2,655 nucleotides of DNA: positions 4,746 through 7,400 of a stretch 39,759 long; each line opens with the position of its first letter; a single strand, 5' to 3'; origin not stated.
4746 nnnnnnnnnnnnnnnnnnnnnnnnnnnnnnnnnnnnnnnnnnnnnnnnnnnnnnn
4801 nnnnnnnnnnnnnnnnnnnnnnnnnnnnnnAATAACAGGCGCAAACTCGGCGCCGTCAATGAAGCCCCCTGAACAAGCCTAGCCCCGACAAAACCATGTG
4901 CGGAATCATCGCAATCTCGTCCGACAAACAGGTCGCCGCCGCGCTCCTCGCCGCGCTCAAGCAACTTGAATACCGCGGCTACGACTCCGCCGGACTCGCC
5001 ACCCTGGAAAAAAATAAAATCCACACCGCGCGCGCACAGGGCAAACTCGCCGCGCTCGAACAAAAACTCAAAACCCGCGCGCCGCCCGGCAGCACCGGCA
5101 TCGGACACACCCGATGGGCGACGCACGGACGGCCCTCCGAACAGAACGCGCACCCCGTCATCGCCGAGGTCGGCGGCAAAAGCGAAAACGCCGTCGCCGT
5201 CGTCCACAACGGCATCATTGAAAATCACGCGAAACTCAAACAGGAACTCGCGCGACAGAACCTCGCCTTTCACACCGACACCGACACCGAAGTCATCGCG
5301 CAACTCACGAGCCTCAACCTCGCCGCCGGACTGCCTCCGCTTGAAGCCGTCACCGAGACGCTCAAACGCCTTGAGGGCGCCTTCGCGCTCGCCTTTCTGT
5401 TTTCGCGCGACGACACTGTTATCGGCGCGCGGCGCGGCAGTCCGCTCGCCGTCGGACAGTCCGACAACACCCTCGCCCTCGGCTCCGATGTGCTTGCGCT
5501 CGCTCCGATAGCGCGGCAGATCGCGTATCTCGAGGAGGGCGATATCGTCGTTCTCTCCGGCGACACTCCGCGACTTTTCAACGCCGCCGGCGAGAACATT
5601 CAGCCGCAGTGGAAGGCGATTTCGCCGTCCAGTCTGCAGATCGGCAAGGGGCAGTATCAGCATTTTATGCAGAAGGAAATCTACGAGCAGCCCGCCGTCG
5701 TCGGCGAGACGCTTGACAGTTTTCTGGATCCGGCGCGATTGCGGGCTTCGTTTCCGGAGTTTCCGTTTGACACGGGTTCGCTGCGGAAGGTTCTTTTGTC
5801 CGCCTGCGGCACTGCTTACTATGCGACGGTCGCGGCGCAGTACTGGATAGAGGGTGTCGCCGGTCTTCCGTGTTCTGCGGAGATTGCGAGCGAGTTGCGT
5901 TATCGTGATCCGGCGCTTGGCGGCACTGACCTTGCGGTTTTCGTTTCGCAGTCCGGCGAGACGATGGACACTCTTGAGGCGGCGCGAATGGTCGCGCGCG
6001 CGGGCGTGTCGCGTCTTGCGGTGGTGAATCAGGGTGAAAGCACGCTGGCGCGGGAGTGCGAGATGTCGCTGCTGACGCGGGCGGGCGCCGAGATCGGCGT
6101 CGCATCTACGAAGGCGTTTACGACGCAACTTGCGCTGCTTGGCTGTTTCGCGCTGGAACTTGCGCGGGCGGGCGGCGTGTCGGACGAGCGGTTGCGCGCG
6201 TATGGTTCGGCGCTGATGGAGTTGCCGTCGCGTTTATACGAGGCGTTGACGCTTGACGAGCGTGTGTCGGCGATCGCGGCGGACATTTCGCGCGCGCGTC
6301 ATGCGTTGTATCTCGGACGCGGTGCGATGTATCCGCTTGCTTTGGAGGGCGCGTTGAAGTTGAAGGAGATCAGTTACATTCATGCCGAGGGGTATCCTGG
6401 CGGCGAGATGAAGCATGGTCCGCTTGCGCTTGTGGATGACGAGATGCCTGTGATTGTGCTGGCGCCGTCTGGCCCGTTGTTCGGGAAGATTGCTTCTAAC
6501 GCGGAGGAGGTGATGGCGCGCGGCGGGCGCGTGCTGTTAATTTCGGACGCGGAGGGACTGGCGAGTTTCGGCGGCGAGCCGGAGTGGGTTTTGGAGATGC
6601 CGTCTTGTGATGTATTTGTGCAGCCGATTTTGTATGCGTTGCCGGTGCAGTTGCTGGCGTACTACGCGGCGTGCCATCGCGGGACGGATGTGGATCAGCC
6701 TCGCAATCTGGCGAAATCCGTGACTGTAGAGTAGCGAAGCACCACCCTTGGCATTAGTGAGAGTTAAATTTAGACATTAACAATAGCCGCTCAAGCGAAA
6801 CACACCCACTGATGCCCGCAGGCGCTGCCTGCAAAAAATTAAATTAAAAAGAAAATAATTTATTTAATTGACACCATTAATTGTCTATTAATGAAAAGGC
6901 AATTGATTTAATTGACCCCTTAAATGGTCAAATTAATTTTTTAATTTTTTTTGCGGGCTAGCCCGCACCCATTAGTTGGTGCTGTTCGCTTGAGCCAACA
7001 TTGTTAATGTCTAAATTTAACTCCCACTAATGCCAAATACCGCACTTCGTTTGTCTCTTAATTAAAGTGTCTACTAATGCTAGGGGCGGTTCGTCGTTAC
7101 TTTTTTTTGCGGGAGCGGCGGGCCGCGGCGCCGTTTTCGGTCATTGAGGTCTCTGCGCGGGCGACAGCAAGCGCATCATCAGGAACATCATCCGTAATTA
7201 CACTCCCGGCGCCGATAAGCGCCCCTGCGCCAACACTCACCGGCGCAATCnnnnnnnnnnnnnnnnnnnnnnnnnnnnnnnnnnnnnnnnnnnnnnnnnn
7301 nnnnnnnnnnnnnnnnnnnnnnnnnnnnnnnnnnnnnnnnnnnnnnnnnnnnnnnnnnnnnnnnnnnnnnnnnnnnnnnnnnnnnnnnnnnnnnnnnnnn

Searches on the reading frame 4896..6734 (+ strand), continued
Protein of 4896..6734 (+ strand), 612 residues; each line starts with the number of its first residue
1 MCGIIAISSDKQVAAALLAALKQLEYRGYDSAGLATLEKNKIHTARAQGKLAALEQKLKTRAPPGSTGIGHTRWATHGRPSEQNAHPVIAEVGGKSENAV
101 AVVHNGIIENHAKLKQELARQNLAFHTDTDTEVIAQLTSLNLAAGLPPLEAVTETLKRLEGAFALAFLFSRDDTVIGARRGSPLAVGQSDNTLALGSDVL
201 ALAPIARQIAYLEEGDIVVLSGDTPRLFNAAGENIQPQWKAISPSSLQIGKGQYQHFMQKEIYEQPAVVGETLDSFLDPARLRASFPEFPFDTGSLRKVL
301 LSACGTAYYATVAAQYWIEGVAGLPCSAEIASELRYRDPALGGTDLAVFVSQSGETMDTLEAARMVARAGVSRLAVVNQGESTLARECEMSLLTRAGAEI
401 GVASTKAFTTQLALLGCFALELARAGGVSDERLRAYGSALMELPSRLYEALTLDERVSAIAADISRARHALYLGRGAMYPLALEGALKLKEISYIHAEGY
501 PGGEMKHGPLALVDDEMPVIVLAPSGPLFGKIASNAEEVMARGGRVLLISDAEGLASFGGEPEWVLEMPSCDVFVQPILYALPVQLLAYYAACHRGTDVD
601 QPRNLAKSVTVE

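Call 26: find_encoding_contigs(protein=P0005, flank=10000, max_places=2)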
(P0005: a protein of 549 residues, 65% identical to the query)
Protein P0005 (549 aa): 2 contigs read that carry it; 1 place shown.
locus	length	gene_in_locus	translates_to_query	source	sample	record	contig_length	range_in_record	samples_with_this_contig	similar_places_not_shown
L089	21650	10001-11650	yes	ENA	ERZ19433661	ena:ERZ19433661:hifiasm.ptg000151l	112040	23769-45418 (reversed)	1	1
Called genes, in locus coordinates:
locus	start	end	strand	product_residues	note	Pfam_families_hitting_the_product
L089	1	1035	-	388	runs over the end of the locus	PF00733:Asn_synthase (weak), PF02540:NAD_synthase (faint), PF03054:tRNA_Me_trans, PF20259:tRNA_Me_trans_M, PF20258:tRNA_Me_trans_C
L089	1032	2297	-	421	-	PF00266:Aminotran_5, PF00282:Pyridoxal_deC (weak)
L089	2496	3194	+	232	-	PF02129:Peptidase_S15, PF12697:Abhydrolase_6 (weak), PF00561:Abhydrolase_1, PF12146:Hydrolase_4, PF00326:Peptidase_S9 (faint)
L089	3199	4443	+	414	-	PF00579:tRNA-synt_1b, PF01479:S4 (weak)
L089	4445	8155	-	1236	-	PF13116:YhdP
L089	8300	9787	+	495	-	PF01128:IspD (weak), PF12804:NTP_transf_3, PF25084:LbH_EIF2B (faint), PF25087:GMPPB_C (weak), PF00132:Hexapep (weak), PF14602:Hexapep_2 (weak)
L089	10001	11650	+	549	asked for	PF13522:GATase_6, PF13537:GATase_7, PF01380:SIS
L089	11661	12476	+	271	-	PF01925:TauE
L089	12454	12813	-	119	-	-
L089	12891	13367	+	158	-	-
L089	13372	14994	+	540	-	PF27096:UvrC_M, PF02151:UVR (weak), PF22920:UvrC_RNaseH, PF08459:UvrC_RNaseH_dom, PF00633:HHH (faint), PF14520:HHH_5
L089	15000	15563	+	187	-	-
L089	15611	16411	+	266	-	PF00483:NTP_transferase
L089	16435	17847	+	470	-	PF02878:PGM_PMM_I, PF02879:PGM_PMM_II, PF02880:PGM_PMM_III, PF00408:PGM_PMM_IV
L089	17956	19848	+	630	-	PF00496:SBP_bac_5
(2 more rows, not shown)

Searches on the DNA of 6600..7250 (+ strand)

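Call 68: search_dna_similar(query=window:6735-7105:+, collection=plasmids, mode=distant, max_evalue=0.001, max_rows=10)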
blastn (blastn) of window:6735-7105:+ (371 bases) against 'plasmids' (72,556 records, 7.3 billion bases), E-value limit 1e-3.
No match.
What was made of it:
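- On REP/BIME or MITE-like palindromic repeats: No plasmid match (call 68).
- Tried and rejected: E3 against PLSDB plasmids (call 68).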

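Call 69: search_rna_families(source=window, start=6600, end=7250, threshold=evalue, max_evalue=1)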
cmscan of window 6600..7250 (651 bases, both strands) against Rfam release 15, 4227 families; matches with E-value up to 1: 4.
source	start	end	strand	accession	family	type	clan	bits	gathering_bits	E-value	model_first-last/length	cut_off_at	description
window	6789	6995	+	RF04128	MIR8562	Gene; miRNA;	-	26.4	211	0.01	1-242/242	no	MIR8562 microRNA precursor family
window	6789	6995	-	RF04128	MIR8562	Gene; miRNA;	-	24.3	211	0.031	1-242/242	no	MIR8562 microRNA precursor family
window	6779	7006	-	RF04139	MIR841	Gene; miRNA;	-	22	200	0.043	1-212/212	no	MIR841 microRNA precursor family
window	6886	6976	+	RF01487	rliI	Gene; sRNA;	-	14.9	45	0.22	1-239/239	no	Listeria sRNA rliI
